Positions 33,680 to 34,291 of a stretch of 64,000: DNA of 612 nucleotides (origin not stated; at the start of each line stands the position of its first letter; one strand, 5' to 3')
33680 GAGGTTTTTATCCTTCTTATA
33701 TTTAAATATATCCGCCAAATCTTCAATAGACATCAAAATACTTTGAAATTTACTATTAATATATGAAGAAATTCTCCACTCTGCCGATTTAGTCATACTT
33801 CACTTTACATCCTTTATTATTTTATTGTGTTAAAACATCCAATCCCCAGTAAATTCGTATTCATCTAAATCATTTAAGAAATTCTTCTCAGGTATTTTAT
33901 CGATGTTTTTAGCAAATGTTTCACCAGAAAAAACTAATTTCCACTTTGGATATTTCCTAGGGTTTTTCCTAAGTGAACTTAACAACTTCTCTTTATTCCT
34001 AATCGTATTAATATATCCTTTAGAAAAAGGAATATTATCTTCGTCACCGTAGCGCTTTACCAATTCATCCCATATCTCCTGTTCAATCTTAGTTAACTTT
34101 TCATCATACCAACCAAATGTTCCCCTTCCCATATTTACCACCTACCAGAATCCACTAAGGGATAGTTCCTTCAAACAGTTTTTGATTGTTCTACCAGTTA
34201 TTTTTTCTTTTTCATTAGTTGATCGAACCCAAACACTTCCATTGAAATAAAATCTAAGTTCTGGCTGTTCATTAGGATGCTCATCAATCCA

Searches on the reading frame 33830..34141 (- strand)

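Call 41: search_protein_families(library=pfam, proteins=[window:33830-34141:-], max_evalue=0.1)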
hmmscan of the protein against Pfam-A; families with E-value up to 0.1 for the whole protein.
window:33830-34141:- (103 aa): 1 family
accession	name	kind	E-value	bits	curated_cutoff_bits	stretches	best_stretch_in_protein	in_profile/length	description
PF12367.13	PFO_beta_C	-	0.058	13.9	24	0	8-27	9-27/66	Pyruvate ferredoxin oxidoreductase beta subunit C terminal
